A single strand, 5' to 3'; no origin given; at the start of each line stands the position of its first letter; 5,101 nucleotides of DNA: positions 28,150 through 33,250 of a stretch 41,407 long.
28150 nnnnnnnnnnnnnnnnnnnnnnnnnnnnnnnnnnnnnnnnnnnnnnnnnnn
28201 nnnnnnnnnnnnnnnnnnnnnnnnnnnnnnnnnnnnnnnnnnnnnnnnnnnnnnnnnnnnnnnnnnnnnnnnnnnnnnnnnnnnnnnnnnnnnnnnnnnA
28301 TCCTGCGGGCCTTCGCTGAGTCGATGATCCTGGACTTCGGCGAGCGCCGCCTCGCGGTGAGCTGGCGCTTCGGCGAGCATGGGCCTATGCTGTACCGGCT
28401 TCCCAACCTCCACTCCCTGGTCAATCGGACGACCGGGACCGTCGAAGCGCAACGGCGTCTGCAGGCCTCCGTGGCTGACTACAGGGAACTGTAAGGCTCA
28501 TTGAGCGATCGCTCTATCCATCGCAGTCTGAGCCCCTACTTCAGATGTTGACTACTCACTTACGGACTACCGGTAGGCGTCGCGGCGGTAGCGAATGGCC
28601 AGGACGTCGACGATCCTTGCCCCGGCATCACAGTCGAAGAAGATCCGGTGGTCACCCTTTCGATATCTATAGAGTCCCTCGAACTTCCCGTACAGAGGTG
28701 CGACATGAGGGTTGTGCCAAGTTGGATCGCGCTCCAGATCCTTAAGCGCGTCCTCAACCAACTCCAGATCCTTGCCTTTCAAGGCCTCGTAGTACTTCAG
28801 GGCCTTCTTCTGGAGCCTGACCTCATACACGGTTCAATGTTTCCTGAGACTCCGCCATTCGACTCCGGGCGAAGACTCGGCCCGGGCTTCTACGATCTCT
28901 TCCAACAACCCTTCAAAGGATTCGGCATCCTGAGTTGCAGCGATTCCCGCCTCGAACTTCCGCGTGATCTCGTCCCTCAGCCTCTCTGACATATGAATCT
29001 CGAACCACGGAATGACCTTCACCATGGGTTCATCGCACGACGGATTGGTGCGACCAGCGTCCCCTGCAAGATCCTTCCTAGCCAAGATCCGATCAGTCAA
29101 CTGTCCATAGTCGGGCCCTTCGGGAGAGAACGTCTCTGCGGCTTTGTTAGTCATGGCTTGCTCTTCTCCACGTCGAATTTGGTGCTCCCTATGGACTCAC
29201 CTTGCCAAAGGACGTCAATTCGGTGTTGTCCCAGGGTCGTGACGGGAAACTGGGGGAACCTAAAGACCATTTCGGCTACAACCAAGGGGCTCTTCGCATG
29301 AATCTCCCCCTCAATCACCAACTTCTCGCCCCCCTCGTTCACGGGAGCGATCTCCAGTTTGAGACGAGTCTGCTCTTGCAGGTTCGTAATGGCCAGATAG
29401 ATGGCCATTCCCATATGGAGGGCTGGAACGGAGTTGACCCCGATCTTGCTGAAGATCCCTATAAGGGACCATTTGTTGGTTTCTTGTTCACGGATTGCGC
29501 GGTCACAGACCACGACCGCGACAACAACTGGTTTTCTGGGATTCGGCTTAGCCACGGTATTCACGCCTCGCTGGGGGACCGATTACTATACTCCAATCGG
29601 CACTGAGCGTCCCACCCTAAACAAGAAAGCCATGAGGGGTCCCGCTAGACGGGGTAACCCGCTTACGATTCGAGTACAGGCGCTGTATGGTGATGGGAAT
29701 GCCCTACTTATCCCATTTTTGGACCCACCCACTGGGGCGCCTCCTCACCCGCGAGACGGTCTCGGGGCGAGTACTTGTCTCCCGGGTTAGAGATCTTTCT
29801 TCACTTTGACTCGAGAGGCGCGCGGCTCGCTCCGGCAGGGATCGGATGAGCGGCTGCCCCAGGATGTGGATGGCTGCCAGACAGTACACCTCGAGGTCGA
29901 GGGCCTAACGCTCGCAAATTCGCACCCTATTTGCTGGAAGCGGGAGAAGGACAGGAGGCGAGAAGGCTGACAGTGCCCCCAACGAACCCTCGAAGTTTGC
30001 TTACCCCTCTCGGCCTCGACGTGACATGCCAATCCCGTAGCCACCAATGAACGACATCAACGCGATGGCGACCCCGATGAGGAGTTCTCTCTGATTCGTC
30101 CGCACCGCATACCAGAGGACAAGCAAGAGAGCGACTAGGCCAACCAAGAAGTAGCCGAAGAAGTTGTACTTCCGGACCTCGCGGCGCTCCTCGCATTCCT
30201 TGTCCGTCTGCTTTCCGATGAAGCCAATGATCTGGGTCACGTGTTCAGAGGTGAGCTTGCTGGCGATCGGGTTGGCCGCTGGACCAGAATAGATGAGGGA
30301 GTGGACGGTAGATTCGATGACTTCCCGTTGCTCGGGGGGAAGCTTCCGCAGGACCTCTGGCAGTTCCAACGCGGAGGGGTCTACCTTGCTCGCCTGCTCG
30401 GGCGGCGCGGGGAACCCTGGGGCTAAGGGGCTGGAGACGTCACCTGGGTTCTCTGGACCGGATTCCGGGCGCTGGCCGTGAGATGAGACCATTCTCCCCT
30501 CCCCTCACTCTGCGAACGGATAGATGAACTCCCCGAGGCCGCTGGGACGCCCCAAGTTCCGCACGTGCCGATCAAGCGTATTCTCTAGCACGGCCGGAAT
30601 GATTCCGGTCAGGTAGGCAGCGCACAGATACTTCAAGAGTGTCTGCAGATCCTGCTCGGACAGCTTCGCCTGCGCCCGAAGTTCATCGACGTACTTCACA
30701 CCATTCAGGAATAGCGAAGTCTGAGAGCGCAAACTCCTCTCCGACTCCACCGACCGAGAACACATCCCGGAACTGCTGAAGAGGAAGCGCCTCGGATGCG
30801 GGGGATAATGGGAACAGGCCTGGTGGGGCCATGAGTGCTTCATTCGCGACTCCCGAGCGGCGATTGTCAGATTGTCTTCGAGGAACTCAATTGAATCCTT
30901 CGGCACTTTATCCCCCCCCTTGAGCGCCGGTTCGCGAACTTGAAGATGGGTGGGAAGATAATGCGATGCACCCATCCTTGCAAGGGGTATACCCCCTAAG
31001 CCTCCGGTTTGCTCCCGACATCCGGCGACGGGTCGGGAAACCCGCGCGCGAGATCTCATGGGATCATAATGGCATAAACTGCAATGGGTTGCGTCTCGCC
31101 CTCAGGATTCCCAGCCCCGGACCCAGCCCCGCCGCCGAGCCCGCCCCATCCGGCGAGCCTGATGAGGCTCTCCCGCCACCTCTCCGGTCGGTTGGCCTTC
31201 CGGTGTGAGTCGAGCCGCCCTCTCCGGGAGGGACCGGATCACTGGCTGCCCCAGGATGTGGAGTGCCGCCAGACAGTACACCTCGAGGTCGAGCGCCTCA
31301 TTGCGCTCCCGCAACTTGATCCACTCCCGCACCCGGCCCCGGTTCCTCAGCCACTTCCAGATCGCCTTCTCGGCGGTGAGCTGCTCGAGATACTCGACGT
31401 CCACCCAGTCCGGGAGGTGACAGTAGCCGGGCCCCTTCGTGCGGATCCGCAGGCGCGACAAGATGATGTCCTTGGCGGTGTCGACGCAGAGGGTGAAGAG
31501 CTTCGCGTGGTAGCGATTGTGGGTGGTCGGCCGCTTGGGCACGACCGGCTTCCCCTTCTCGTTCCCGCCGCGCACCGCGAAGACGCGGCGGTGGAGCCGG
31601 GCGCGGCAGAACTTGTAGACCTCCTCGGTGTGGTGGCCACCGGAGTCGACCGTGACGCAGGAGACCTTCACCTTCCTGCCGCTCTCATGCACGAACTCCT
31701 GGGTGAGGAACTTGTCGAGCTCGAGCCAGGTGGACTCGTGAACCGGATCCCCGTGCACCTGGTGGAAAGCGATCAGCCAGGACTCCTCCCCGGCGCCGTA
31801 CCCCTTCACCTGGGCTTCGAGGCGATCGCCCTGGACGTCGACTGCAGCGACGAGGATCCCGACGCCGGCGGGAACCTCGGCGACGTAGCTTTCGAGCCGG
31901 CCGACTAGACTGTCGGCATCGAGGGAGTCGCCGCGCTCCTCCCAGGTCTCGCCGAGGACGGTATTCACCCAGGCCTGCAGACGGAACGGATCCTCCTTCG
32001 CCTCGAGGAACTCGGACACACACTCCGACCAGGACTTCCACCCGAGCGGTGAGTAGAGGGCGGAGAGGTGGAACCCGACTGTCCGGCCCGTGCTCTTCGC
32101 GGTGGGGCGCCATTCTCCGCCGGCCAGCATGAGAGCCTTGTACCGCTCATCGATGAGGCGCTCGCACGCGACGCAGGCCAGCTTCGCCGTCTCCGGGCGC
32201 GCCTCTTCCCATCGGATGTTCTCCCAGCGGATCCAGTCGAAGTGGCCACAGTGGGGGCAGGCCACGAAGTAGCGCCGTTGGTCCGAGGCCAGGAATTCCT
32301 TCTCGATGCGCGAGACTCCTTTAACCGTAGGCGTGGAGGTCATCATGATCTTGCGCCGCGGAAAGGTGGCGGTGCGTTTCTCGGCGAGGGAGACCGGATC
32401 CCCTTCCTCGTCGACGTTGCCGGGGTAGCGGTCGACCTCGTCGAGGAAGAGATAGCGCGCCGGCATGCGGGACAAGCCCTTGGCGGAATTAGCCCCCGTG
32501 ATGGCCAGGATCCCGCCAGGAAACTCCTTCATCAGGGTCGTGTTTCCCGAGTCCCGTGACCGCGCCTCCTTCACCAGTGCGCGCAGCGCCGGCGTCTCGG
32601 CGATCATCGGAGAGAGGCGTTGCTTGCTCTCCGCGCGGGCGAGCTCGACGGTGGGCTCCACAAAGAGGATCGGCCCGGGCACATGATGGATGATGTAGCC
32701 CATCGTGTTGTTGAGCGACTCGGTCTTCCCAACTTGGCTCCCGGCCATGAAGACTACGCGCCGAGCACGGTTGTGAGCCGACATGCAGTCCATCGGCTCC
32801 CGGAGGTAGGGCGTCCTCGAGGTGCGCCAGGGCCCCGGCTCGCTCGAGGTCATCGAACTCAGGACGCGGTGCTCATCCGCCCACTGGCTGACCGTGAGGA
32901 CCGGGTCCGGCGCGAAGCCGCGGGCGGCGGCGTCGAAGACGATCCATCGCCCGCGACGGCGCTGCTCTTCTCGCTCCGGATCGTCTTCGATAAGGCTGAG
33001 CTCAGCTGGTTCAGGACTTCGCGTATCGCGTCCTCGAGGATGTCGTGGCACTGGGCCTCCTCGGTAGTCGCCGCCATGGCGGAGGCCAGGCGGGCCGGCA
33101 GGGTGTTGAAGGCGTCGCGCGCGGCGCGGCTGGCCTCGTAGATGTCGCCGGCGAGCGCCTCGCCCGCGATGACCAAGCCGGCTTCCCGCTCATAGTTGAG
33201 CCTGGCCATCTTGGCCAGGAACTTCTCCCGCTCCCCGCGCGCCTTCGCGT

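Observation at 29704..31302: Duplicated terL 3' end brackets a 1.39-kb cassette: footprint of a targeted insertion or module swap at the terminase C-terminus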

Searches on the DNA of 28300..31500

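Call 43: search_rna_families(source=window, start=28300, end=31500, threshold=evalue, max_evalue=1)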
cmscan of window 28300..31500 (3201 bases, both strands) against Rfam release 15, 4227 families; matches with E-value up to 1: 1.
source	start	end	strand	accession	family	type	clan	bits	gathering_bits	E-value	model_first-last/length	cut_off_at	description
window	31404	31492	+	RF00223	IRES_Bip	Cis-reg; IRES;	-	12.3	40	0.87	1-263/263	no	bip internal ribosome entry site (IRES)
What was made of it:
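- Tried and rejected: No Rfam family (call 43).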

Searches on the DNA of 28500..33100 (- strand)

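Call 10: search_dna_similar(query=window:28500-33100:-, collection=phages, mode=distant, max_rows=20)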
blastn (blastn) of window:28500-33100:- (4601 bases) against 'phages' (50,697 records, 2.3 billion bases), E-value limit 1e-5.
Records with a match: 12; places in all: 12; records where one place covers at least 80% of the query: 0.
Best place of each record, by identity: 60-80% 12.
By first word of the organism name: Ralstonia 8; Acidithiobacillus 3; Pseudomonas 1.
By host as written in the record: Ralstonia solanacearum 8; Acidithiobacillus caldus 2; Acidithiobacillus caldus ATCC 51756 1; Stutzerimonas stutzeri NCTC10475 1.
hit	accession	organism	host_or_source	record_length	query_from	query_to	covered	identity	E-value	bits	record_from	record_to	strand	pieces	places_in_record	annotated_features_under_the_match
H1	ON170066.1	Ralstonia phage YO026_2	Ralstonia solanacearum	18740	189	1048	19%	65.1%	7e-36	160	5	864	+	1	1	record has no annotation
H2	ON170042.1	Ralstonia phage YO013_3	Ralstonia solanacearum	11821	189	993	17%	64.9%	5e-32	148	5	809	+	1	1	record has no annotation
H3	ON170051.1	Ralstonia phage YO017_3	Ralstonia solanacearum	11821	189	993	17%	64.9%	5e-32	148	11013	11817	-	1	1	record has no annotation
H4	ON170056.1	Ralstonia phage YO019_3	Ralstonia solanacearum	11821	189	993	17%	64.9%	5e-32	148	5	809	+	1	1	record has no annotation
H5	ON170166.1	Ralstonia phage YO096_3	Ralstonia solanacearum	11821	189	993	17%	64.9%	5e-32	148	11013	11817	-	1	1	record has no annotation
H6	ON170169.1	Ralstonia phage YO097_3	Ralstonia solanacearum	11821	189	993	17%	64.9%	5e-32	148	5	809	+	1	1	record has no annotation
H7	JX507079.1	Acidithiobacillus phage AcaML1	Acidithiobacillus caldus ATCC 51756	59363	179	855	15%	66.4%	5e-38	168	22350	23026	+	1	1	packaging terminase large subunit gpA | putative terminase small subunit gpNu1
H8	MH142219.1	Acidithiobacillus phage AcaML1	Acidithiobacillus caldus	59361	179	855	15%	66.4%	5e-38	168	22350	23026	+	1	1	record has no annotation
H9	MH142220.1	Acidithiobacillus phage AcaML1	Acidithiobacillus caldus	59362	179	855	15%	66.4%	5e-38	168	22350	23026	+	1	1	record has no annotation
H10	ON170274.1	Ralstonia phage YO163_3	Ralstonia solanacearum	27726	189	875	15%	65.1%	7e-30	141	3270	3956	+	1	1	record has no annotation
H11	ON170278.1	Ralstonia phage YO164_3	Ralstonia solanacearum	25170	189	875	15%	65.1%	7e-30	141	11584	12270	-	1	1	record has no annotation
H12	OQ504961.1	Pseudomonas phage ZRG1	Stutzerimonas stutzeri NCTC10475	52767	554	856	7%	66.0%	2e-12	83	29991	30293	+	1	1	terminase large subunit family protein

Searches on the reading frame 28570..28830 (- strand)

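Call 8: search_protein_families(library=pfam, proteins=[window:28570-28830:-], max_evalue=0.01)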
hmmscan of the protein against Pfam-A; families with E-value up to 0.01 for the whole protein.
window:28570-28830:- (87 aa): 1 family
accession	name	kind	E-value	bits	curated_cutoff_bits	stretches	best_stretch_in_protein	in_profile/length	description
PF05016.21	ParE_toxin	-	1.4e-06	29.2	23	1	5-86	2-89/89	ParE toxin of type II toxin-antitoxin system, parDE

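Call 32: search_protein_families(library=phrogs, proteins=[window:28570-28830:-], max_evalue=0.01)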
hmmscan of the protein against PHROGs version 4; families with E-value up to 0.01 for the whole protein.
window:28570-28830:- (87 aa): 1 family
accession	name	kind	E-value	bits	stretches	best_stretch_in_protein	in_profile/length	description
phrog_1213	-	moron, auxiliary metabolic gene and host takeover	3.6e-17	63.7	1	1-87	2-88/88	RelE-like toxin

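Call 74: search_protein_families(library=padloc, proteins=[window:28570-28830:-], max_evalue=0.01)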
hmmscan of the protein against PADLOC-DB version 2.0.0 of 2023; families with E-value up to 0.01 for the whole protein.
window:28570-28830:- (87 aa): 0 families

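Call 75: search_protein_families(library=ncbifam, proteins=[window:28570-28830:-], max_evalue=0.01)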
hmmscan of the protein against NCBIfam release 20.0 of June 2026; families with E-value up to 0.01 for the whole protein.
window:28570-28830:- (87 aa): 1 family
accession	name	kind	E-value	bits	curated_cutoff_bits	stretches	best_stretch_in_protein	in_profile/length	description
TIGR02116.1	toxin_Txe_YoeB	equivalog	0.0049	17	51.8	1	12-81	10-78/80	Txe/YoeB family addiction module toxin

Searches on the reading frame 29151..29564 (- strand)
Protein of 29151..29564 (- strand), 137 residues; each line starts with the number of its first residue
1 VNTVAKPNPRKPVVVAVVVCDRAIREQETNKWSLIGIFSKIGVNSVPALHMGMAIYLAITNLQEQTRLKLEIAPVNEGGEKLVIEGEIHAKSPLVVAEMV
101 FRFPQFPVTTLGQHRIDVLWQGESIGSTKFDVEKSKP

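Call 8: search_protein_families(library=pfam, proteins=[window:29154-29564:-], max_evalue=0.01)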
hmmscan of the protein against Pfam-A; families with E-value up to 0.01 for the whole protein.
window:29154-29564:- (137 aa): 1 family
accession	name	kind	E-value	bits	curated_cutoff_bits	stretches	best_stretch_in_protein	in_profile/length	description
PF22091.2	DUF6941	-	3.5e-17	63.4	27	1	17-132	3-124/125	Family of unknown function (DUF6941)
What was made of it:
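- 29151..29564 (-): DUF6941 gene (cargo). Pfam PF22091, E 3.5e-17 (call 8).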

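Call 18: find_encoding_contigs(protein=window:29151-29564:-, flank=8000, max_places=10)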
Protein window:29151-29564:- (137 aa): no gene with exactly this product is on record in the collection.

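Call 26: find_related_loci(query=window:29154-29564:-, collection=viral_contigs, flank=6000)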
Query window:29154-29564:- (137 aa) in viral_contigs; peptide patterns used: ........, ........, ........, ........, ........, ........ (x = any residue, [..] = any of these).
No stretch of DNA in the collection matches any of the patterns.

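Call 32: search_protein_families(library=phrogs, proteins=[window:29154-29564:-], max_evalue=0.01)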
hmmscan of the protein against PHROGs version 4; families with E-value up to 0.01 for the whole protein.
window:29154-29564:- (137 aa): 0 families

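Call 38: find_encoding_contigs(protein=window:29151-29555:-, flank=8000, max_places=10)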
Protein window:29151-29555:- (134 aa): 1 contig read that carries it; 1 place shown.
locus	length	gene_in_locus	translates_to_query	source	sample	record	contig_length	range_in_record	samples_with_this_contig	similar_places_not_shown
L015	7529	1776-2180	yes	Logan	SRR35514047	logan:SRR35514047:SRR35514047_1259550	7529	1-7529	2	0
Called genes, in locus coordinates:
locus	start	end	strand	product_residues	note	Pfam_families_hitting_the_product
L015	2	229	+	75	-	?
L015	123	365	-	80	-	-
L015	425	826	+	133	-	-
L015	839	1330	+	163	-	-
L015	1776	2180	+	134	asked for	PF22091:DUF6941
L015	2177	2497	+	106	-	-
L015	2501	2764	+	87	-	PF05016:ParE_toxin (weak)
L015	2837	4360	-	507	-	PF00239:Resolvase, PF07508:Recombinase (weak), PF13408:Zn_ribbon_recom (faint)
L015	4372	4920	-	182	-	-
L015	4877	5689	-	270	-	PF13588:HSDR_N_2 (weak)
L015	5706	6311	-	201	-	-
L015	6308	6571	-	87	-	-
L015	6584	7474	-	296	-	-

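Call 46: search_dna_similar(query=window:29154-29564:-, collection=phages, mode=protein, max_evalue=0.001, max_rows=15)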
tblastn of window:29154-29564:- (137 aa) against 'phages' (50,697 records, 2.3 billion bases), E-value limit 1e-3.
No match.

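Call 74: search_protein_families(library=padloc, proteins=[window:29154-29564:-], max_evalue=0.01)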
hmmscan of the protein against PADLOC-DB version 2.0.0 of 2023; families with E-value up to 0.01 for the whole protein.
window:29154-29564:- (137 aa): 0 families

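Call 75: search_protein_families(library=ncbifam, proteins=[window:29154-29564:-], max_evalue=0.01)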
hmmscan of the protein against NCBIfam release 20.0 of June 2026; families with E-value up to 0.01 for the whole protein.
window:29154-29564:- (137 aa): 0 families
